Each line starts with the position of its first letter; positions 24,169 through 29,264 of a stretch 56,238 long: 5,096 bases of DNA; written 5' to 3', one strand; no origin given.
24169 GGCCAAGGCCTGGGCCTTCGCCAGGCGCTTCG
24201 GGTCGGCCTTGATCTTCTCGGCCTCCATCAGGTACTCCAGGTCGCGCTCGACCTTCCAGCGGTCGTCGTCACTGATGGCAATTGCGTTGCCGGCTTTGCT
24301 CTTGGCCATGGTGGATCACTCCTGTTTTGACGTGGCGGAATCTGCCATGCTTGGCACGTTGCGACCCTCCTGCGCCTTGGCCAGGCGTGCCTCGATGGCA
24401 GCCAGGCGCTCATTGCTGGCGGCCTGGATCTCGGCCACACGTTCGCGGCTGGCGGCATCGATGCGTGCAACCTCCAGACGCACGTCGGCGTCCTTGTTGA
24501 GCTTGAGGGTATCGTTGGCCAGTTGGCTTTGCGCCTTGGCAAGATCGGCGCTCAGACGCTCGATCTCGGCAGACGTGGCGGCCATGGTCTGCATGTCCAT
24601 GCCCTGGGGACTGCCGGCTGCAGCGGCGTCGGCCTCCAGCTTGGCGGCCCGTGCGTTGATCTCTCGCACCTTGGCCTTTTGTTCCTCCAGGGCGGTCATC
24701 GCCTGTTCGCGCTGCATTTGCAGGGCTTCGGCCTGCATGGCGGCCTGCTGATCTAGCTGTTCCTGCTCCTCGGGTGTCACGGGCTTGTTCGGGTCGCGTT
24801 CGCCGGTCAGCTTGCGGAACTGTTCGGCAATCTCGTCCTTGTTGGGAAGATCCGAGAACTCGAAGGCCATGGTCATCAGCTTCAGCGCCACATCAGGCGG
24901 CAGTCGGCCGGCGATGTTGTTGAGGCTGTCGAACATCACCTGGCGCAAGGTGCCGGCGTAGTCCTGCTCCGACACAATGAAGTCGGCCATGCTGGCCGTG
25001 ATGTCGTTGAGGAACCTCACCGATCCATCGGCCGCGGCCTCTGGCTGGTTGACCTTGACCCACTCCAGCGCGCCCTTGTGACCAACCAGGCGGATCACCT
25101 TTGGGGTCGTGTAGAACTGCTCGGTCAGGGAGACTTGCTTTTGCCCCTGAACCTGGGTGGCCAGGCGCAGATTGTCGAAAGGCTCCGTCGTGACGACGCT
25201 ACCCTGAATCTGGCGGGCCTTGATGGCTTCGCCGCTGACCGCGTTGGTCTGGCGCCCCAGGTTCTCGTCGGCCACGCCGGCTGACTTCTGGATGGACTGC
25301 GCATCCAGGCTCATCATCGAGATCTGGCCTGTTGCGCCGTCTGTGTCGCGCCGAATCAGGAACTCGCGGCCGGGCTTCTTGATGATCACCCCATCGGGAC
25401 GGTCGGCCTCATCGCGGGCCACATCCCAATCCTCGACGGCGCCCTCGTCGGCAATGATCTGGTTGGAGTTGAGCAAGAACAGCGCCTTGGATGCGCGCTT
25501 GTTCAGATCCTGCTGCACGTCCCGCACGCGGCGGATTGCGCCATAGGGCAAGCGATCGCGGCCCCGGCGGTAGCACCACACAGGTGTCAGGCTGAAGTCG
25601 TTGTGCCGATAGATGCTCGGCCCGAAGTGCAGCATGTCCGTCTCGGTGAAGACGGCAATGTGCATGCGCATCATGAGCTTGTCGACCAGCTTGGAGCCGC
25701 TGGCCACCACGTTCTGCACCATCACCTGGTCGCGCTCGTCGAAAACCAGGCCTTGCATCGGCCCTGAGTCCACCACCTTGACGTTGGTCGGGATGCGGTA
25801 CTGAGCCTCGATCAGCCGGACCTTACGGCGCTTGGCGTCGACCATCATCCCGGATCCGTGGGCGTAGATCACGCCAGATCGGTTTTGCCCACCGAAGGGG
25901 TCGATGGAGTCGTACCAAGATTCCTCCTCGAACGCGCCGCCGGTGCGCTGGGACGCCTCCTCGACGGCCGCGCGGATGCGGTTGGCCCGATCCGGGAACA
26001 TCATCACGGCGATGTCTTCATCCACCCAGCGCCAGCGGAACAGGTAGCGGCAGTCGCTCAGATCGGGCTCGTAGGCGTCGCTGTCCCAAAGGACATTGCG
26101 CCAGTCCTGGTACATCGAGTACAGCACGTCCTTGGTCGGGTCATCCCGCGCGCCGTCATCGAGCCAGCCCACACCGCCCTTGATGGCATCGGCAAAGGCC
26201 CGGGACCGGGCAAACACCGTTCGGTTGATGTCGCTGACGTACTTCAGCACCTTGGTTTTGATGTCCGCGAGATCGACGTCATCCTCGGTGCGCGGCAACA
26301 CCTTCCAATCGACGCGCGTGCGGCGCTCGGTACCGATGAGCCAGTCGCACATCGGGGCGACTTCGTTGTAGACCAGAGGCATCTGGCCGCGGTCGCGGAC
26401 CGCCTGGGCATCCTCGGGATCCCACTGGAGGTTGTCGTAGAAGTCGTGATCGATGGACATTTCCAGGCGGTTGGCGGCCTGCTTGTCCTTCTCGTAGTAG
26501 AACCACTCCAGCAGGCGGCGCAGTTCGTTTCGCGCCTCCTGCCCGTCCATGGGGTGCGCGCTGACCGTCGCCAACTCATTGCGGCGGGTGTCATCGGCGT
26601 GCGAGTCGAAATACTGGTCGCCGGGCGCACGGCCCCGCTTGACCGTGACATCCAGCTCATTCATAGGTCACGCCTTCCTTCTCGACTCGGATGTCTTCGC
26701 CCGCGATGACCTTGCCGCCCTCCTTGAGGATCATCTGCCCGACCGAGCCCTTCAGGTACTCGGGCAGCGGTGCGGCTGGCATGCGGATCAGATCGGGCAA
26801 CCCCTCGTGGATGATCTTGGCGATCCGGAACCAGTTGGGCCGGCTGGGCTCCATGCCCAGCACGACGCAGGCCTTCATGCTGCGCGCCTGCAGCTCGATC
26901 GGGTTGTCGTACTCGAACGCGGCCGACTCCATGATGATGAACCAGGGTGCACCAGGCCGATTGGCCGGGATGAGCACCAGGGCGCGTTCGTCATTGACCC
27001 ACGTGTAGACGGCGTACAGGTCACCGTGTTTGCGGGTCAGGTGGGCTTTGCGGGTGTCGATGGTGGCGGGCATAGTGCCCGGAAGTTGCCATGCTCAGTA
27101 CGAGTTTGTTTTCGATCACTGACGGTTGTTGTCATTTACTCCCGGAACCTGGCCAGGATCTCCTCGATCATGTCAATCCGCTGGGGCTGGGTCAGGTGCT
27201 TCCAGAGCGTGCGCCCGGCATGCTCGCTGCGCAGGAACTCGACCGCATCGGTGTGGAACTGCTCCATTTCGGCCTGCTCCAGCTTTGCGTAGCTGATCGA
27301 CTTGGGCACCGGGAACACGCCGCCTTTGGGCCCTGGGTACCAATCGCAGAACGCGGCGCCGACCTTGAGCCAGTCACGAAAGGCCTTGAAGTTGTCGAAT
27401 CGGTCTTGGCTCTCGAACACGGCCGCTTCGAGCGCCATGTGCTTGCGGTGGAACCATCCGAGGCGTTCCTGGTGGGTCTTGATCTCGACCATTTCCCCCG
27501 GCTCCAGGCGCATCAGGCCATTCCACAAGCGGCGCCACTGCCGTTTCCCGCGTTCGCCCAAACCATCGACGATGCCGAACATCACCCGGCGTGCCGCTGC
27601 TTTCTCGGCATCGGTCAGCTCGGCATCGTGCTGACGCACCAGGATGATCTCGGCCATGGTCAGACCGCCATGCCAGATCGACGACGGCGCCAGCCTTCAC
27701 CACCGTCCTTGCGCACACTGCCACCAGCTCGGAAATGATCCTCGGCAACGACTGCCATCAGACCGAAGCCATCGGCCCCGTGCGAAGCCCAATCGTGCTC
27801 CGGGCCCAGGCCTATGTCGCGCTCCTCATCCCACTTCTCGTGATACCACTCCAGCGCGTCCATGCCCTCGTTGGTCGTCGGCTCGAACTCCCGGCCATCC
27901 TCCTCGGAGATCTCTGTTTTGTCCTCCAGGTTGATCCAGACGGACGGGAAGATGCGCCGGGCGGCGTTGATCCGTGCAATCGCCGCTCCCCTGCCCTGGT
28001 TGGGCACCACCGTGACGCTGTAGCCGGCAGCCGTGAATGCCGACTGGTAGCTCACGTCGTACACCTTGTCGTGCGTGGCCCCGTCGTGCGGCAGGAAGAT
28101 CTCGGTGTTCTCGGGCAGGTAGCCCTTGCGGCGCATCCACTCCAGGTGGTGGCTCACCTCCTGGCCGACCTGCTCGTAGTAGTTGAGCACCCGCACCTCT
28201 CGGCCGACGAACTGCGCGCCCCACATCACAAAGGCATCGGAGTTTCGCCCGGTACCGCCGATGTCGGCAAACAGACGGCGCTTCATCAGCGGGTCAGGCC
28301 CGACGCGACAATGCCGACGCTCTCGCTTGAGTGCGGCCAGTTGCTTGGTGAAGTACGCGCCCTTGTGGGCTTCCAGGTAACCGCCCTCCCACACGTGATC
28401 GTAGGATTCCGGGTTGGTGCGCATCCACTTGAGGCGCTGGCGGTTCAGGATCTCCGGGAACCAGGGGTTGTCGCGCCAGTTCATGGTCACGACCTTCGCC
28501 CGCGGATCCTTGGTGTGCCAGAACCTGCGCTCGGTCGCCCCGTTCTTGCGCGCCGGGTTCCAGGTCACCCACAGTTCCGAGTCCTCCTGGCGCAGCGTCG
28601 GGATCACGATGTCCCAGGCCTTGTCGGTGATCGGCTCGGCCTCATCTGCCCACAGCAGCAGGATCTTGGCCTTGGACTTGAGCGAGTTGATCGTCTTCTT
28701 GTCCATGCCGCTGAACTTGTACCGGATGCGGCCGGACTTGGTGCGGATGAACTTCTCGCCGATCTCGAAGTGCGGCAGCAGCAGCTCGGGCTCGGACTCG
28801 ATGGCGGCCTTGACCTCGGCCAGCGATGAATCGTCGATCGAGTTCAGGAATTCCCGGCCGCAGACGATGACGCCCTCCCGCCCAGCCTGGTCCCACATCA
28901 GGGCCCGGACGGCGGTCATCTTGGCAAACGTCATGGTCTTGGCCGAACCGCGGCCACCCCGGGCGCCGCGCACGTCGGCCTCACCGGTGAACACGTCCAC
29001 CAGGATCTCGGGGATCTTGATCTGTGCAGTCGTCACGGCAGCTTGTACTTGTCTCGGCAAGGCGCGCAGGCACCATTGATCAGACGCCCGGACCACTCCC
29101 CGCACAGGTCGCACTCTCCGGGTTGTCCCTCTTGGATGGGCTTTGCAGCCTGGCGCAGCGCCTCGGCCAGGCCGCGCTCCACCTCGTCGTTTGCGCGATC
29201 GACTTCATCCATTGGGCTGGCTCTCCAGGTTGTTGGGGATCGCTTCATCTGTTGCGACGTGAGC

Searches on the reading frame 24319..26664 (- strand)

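Call 22: search_protein_families(library=phrogs, max_evalue=0.001, proteins=[window:24319-26664:-])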
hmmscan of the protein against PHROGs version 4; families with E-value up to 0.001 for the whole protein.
window:24319-26664:- (782 aa): 4 families
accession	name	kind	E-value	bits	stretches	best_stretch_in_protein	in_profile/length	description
phrog_156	-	head and packaging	1e-150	504.4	1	42-718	6-657/681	portal protein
phrog_18470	-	head and packaging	1.8e-22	80.6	1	28-236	2-211/232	portal protein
phrog_24564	-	unknown function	2.2e-09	38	1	552-697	34-180/212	-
phrog_14911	-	unknown function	3.2e-05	24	1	65-207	24-171/404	-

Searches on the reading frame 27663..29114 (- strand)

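Call 22: search_protein_families(library=phrogs, max_evalue=0.001, proteins=[window:27663-29114:-])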
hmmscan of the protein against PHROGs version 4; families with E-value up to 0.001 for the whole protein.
window:27663-29114:- (484 aa): 3 families
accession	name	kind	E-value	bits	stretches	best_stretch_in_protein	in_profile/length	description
phrog_3717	-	head and packaging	3.4e-53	181.9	1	28-264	5-242/277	terminase large subunit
phrog_2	-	head and packaging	9.5e-38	131.5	1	41-459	273-596/807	terminase large subunit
phrog_2472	-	unknown function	4.7e-14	53.5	1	243-459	108-310/324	-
